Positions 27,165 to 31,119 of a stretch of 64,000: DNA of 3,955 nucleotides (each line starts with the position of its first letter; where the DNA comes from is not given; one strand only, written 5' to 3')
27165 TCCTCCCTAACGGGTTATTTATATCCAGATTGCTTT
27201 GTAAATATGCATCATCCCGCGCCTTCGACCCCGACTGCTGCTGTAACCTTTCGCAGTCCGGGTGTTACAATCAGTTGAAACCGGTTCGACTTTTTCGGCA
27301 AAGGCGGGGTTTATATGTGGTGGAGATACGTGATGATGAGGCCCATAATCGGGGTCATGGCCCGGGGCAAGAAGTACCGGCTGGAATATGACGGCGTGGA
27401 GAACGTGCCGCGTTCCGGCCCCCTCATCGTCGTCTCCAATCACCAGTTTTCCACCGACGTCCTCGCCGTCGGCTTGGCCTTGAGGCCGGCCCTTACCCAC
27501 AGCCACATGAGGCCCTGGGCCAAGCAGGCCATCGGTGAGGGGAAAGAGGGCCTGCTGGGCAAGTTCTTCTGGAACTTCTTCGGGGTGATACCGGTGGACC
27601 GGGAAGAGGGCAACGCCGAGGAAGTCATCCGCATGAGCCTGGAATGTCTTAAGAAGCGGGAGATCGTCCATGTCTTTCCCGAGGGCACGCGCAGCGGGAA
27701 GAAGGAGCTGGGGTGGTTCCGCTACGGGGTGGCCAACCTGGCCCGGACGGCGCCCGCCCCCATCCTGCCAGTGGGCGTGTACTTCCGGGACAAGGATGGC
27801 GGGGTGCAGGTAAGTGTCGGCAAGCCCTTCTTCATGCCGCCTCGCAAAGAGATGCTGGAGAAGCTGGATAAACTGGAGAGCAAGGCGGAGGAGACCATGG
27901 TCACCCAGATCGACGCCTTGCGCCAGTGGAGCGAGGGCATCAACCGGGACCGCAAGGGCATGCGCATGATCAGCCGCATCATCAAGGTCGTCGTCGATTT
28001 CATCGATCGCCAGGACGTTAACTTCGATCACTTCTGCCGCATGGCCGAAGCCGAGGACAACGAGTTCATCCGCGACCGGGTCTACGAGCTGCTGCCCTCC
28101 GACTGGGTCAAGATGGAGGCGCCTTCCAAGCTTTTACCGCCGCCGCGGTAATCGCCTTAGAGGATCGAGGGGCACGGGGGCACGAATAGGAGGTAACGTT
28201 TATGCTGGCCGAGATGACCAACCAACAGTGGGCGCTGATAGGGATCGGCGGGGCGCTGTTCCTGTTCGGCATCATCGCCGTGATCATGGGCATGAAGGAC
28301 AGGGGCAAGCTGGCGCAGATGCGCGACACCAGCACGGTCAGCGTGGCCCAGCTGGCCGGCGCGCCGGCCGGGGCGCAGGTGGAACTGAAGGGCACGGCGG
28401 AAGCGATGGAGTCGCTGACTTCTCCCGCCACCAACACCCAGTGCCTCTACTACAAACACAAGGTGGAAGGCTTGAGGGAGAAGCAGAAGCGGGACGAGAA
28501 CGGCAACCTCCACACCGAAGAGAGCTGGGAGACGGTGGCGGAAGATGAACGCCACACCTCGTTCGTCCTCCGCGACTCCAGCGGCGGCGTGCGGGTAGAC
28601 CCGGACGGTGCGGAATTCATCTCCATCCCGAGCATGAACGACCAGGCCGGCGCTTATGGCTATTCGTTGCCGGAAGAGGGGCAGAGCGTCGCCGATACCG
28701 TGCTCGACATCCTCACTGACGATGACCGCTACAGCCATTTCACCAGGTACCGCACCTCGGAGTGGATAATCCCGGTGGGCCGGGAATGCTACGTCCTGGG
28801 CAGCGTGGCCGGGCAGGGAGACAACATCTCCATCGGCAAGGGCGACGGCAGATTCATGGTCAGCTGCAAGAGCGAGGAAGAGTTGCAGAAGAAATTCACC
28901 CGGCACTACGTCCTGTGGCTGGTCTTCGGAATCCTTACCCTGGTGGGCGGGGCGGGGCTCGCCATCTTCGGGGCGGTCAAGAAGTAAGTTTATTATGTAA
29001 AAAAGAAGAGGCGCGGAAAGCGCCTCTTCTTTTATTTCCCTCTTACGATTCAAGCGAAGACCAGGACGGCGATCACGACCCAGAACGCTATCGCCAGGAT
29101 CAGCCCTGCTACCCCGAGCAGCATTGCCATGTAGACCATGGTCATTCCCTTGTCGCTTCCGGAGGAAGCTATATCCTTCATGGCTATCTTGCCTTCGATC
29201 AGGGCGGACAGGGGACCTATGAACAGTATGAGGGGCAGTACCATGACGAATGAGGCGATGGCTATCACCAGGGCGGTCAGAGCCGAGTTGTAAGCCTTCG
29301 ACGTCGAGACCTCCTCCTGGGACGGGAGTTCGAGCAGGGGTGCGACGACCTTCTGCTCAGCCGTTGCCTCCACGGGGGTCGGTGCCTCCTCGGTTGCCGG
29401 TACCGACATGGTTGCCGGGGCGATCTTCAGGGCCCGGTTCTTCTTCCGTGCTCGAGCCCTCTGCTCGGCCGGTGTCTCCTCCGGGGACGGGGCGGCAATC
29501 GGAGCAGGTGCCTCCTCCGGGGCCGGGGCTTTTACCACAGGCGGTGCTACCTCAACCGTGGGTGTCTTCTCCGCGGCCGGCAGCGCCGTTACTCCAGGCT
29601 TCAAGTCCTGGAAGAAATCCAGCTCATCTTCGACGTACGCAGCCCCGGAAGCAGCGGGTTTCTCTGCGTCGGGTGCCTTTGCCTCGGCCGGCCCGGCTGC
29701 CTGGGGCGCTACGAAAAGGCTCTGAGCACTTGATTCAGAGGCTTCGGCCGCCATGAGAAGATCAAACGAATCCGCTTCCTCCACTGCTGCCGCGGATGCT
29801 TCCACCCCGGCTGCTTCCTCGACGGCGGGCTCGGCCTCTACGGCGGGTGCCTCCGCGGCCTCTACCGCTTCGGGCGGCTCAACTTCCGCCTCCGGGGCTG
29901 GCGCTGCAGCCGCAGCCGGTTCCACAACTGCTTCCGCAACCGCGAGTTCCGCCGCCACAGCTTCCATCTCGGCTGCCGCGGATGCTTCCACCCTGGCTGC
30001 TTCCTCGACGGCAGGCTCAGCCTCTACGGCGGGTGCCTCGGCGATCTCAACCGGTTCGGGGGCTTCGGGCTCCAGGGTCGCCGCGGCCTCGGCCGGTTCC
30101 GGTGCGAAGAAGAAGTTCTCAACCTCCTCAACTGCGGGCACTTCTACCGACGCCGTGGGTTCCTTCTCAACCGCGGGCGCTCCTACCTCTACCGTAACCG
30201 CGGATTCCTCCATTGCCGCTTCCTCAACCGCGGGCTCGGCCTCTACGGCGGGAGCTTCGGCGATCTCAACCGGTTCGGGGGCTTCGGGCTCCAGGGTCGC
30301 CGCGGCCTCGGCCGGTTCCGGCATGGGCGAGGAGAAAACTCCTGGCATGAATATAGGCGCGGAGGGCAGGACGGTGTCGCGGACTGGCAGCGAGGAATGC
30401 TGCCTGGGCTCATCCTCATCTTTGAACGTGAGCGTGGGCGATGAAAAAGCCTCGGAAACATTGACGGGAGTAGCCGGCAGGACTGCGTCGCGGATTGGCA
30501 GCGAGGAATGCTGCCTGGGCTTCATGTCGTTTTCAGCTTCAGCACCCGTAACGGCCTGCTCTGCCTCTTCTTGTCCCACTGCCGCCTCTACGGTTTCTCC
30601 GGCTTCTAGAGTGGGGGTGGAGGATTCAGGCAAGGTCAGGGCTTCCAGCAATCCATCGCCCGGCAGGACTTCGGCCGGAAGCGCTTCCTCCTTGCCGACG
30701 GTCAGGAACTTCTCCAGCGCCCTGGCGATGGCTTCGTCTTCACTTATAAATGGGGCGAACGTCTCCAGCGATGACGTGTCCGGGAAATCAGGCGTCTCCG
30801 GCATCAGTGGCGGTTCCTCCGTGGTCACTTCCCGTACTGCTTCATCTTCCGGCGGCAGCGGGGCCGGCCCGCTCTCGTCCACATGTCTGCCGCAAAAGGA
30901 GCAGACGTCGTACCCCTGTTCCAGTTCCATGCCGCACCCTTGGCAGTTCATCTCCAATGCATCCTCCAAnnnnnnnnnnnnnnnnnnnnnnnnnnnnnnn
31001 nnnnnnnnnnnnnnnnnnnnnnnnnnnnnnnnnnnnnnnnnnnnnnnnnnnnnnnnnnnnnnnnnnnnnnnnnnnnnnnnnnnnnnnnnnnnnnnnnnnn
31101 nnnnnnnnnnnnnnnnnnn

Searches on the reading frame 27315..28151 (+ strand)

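Call 10: search_protein_families(library=pfam, proteins=[window:27315-28151:+], max_evalue=0.001)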
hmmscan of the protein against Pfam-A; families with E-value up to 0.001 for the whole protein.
window:27315-28151:+ (278 aa): 1 family
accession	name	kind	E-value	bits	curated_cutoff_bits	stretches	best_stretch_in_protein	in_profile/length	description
PF01553.26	Acyltransferase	-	6.4e-24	84.7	23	1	23-155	2-131/132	Acyltransferase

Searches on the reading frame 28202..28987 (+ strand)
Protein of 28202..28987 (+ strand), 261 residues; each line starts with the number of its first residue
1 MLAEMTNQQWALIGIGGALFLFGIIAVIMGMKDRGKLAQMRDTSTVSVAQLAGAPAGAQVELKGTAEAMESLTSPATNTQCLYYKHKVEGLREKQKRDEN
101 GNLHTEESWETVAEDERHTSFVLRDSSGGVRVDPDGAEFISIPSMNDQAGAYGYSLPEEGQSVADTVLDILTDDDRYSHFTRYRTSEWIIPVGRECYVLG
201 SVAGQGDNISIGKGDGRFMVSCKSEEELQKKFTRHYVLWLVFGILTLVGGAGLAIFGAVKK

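Call 10: search_protein_families(library=pfam, proteins=[window:28202-28987:+], max_evalue=0.001)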
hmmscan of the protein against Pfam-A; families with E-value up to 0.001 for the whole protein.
window:28202-28987:+ (261 aa): 1 family
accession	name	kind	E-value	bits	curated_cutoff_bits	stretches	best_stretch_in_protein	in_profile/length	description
PF12483.13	GIDE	-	9.9e-23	80.8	23.6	1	96-252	6-158/160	E3 Ubiquitin ligase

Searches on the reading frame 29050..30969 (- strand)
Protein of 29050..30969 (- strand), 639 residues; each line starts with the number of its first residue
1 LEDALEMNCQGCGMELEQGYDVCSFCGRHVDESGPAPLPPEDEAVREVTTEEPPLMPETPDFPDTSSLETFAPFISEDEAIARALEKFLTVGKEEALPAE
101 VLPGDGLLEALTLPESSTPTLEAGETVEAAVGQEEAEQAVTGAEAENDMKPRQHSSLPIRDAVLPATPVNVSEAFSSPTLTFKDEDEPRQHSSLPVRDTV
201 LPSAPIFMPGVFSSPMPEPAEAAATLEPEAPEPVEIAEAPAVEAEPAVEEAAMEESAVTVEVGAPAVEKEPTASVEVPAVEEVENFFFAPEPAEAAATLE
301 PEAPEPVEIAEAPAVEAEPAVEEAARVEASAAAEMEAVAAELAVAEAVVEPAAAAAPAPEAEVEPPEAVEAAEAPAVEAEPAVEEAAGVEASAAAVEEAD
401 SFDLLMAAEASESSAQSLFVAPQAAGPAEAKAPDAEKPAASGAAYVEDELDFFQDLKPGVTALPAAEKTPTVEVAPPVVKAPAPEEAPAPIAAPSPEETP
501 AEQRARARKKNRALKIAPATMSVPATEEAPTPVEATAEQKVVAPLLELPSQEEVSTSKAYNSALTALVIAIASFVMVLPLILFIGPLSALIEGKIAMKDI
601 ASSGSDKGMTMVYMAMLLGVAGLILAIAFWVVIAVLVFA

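Call 9: search_protein_families(library=pfam, proteins=[window:29050-30969:-], max_evalue=0.001)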
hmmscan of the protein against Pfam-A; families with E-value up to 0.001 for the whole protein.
window:29050-30969:- (639 aa): 1 family
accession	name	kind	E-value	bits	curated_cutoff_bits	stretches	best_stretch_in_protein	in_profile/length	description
PF13828.11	DUF4190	-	3.7e-05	23.8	35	1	563-628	2-61/62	Domain of unknown function (DUF4190)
